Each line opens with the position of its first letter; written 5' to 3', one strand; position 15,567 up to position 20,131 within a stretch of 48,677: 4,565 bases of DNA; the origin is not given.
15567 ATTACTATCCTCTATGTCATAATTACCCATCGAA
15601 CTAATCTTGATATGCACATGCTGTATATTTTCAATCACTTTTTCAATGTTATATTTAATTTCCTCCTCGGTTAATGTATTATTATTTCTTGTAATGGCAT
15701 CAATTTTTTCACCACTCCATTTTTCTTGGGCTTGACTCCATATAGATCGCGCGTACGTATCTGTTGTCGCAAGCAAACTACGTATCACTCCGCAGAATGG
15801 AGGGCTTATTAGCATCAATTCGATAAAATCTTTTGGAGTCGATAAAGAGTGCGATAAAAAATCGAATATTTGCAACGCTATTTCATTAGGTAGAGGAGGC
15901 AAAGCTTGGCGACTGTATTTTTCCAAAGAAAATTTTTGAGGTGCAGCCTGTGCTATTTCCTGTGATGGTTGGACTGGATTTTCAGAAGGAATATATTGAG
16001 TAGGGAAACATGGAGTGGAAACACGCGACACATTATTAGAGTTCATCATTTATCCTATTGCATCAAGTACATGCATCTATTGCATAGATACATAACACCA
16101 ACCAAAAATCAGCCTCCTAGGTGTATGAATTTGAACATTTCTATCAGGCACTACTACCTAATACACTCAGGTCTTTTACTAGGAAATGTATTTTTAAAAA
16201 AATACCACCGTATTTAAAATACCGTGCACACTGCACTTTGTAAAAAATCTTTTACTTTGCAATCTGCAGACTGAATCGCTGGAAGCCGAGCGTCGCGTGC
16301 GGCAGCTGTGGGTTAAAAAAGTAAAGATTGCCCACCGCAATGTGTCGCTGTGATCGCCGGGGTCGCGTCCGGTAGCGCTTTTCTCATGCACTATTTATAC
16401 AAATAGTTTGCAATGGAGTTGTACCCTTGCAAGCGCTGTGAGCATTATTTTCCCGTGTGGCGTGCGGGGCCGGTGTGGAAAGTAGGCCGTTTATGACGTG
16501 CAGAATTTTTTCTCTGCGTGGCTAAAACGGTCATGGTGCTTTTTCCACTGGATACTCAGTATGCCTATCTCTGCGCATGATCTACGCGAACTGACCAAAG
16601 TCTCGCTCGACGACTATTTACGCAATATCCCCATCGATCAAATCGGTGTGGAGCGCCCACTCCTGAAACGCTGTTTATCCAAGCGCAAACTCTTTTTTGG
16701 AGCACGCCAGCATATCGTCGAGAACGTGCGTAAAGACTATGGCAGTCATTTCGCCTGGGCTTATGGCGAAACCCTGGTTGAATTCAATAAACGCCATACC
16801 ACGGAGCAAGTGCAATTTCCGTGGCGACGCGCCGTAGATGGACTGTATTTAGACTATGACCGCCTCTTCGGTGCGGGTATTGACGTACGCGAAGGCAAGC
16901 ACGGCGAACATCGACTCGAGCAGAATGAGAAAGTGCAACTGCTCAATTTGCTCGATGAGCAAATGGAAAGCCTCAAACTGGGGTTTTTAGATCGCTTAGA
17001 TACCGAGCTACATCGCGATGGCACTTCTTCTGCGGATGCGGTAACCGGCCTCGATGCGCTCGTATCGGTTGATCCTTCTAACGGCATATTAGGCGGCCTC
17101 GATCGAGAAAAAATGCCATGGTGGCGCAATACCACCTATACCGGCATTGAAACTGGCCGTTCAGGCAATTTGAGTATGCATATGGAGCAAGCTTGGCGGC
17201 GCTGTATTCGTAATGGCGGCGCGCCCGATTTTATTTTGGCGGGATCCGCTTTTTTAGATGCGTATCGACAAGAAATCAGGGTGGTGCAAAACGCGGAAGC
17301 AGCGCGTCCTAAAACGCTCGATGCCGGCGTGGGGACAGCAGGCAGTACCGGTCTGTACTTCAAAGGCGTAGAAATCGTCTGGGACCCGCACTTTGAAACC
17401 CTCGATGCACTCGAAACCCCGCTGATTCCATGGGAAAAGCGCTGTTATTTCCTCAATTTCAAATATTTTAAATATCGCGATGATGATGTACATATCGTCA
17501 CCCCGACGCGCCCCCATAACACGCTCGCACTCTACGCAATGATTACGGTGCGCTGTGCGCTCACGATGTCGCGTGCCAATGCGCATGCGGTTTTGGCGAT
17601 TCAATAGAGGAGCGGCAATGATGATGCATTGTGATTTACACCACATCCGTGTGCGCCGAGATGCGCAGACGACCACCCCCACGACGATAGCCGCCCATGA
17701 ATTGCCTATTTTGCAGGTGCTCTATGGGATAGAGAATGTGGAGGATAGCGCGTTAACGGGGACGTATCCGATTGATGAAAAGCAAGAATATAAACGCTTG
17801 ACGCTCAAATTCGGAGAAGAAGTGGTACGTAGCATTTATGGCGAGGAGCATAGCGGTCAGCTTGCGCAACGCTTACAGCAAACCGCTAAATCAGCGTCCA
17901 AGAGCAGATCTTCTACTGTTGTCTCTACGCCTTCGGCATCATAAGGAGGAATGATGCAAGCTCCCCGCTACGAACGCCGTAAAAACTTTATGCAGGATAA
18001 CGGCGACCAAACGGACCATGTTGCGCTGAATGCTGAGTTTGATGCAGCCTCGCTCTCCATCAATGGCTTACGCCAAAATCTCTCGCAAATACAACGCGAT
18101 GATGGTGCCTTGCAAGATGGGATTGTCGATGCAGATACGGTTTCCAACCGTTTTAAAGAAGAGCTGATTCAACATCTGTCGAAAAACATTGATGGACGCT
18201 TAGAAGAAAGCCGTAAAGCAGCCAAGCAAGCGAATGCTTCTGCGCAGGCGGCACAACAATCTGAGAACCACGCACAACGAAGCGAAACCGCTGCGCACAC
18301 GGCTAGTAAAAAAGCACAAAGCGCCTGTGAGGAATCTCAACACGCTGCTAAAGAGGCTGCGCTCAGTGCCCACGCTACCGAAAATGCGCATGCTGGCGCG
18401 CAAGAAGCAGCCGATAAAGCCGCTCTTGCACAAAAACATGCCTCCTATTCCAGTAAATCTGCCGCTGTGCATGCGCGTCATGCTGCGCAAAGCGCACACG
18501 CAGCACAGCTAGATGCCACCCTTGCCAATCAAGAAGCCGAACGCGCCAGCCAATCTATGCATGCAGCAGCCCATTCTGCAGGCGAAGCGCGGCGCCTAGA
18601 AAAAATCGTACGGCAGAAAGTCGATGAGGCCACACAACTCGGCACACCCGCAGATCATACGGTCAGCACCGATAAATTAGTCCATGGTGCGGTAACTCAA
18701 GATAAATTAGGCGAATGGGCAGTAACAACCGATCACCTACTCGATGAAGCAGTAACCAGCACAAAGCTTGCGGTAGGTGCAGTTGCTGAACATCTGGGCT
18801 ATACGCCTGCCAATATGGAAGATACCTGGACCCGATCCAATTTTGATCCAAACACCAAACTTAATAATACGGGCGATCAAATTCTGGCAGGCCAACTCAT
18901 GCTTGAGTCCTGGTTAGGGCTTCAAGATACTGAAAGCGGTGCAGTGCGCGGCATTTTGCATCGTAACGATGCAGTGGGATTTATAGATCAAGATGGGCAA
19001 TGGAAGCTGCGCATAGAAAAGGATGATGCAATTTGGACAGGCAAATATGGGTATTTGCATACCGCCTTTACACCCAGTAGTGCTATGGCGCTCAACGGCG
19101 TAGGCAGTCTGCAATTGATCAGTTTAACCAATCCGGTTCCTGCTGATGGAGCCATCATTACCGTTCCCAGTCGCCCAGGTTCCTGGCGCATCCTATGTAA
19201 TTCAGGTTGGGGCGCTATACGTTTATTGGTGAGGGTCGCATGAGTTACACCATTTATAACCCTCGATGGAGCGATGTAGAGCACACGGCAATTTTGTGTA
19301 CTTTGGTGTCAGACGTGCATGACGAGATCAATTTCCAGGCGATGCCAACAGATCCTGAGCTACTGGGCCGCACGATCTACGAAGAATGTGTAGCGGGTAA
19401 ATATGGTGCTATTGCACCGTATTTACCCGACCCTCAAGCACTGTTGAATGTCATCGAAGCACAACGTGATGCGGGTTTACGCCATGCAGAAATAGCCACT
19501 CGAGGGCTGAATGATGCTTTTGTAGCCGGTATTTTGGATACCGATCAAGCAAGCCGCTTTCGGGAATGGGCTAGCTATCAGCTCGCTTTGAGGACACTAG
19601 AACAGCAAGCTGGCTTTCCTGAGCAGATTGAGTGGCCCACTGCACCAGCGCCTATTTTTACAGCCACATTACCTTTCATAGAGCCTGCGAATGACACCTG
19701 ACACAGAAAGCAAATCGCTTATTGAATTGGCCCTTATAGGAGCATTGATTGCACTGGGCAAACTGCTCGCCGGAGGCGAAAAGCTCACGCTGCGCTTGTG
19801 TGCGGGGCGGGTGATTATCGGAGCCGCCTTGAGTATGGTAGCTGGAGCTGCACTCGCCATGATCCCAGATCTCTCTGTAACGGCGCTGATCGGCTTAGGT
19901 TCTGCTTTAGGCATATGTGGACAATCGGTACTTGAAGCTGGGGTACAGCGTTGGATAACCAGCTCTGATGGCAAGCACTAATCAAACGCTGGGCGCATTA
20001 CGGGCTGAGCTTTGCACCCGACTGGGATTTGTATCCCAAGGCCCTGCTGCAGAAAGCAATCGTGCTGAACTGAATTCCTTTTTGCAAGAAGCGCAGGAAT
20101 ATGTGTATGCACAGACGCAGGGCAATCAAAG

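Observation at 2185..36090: Intact-looking tRNA-Leu prophage carrying three F-box genes and four membrane/coiled-coil cargo genes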

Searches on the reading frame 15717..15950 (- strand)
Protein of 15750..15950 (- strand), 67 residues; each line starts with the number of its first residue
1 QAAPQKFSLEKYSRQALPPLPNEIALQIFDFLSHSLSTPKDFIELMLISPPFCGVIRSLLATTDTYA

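Call 31: search_solved_structures(query=A1, max_evalue=10, show_alignments=3)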
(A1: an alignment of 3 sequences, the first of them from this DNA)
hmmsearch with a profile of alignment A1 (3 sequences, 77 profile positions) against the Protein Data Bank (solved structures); distinct sequences matched with E-value up to 10: 9.
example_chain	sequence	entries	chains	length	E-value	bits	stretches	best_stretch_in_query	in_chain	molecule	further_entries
2b4x_L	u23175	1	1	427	0.81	13.1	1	33-60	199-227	Antithrombin-III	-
1dzg_I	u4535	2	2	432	0.83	13.1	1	33-60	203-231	ANTITHROMBIN-III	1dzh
2hij_I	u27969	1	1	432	0.83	13.1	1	33-60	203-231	Antithrombin-III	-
1ant_L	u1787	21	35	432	0.83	13.1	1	33-60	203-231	ANTITHROMBIN | ANTITHROMBIN III | PROTEIN (ANTITHROMBIN-III)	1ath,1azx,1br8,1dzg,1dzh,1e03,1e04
3kcg_I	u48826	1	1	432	0.84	13.1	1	33-60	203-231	Antithrombin-III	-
1oyh_I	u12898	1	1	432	0.84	13.1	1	33-60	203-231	Antithrombin-III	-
1t1f_A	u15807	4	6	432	0.87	13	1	33-60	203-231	Antithrombin-III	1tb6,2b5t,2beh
2gd4_I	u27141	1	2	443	0.99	12.8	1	33-60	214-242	Antithrombin-III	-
7bv9_A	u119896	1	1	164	1.9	11.9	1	2-38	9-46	Nucleus accumbens-associated protein 1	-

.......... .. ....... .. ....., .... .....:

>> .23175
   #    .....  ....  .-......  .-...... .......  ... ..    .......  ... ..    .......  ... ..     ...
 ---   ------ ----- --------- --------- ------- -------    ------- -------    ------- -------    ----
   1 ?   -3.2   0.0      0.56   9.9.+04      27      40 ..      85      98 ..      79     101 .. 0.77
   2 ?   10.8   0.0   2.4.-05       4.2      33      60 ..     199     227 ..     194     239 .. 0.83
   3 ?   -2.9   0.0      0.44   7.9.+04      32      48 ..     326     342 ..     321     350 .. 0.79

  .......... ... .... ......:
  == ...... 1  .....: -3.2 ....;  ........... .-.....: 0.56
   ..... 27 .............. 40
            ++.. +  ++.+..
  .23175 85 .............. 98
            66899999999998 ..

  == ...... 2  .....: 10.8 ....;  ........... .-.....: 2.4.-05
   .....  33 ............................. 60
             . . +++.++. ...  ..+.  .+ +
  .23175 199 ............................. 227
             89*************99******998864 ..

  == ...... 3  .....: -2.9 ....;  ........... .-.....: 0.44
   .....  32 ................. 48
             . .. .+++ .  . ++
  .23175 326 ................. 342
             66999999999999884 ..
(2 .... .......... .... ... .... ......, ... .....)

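Call 72: search_protein_families(library=pfam, proteins=[window:15750-15950:-], max_evalue=10)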
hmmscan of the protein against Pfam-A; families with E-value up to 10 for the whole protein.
window:15750-15950:- (67 aa): 2 families
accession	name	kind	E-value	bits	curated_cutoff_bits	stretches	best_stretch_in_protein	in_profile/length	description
PF12937.12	F-box-like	-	0.0014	18.8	24.3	1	20-49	4-28/47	F-box-like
PF00646.38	F-box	-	0.11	12.9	20.5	1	20-34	4-18/43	F-box domain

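Call 76: search_solved_structures(query=A3, max_evalue=10, show_alignments=4)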
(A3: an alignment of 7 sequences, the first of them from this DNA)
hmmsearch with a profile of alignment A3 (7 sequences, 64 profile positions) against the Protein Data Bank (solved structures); distinct sequences matched with E-value up to 10: 5.
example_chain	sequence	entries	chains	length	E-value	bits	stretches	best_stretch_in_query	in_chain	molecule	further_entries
9o04_C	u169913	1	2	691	0.11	16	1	6-46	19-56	F-box only protein 42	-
7pmk_L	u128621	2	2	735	0.13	15.7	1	4-43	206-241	Protein DIA2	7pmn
1nex_B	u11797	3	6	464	0.85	13.1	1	4-32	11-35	CDC4 protein | Cell division control protein 4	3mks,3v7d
8oij_A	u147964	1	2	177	0.94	12.9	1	11-24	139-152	Protein Smaug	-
9jkb_C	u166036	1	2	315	1.2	12.6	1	6-40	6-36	F-box only protein 4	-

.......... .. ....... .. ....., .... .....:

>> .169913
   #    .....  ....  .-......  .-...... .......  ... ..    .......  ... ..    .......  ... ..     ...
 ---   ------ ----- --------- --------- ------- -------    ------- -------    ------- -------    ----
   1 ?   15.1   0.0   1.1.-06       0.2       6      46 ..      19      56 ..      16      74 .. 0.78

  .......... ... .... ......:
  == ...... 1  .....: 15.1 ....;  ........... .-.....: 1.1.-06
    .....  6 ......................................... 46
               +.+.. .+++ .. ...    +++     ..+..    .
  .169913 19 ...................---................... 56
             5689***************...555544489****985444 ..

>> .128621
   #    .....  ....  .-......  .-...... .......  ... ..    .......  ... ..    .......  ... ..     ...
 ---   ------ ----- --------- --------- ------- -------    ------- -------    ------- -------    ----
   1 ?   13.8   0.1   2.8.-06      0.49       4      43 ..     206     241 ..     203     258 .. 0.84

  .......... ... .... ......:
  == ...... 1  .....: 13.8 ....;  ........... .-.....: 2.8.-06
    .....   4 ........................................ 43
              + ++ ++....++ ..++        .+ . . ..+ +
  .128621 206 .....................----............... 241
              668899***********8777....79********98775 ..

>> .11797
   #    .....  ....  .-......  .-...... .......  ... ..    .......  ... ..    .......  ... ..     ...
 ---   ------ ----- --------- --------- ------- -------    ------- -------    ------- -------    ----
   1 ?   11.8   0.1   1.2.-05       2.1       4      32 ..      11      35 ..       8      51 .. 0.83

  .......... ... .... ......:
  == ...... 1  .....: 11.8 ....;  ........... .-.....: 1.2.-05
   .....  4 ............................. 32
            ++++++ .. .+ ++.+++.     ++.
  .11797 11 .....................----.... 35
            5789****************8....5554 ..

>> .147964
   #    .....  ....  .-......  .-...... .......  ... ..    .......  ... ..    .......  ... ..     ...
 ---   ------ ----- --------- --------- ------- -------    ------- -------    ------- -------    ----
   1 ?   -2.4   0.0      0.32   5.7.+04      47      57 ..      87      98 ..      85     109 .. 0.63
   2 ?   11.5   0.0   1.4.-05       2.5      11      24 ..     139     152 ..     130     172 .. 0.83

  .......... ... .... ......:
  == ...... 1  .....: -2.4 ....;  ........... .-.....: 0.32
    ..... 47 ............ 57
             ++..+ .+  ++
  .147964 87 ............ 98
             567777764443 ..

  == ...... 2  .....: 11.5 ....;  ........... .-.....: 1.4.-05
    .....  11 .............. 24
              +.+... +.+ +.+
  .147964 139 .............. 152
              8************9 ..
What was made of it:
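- On F-box domain (Pfam PF00646 / PF12937): The family N-terminal profile gives FBXO42, Dia2, Cdc4 and FBXO4 as four of its top five PDB hits, but at E 0.11-1.2 (call 76).
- Four of the top five PDB hits to the family N-terminal profile are F-box proteins, aligned on their F-box (call 76). All F-box PDB hits to the family profile have E above 0.1 (call 76), and that profile includes the MAG protein that passes Pfam. F-box proteins make up four of the top five PDB hits to the family N-terminal profile, aligned at their F-box (call 76).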

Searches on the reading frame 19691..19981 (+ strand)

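Call 44: search_protein_families(library=phrogs, proteins=[window:19691-19981:+], max_evalue=0.01)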
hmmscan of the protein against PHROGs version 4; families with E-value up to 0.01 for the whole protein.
window:19691-19981:+ (96 aa): 1 family
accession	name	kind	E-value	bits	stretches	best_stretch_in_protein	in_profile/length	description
phrog_175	-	lysis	3.7e-30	104.8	1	6-92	4-90/97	holin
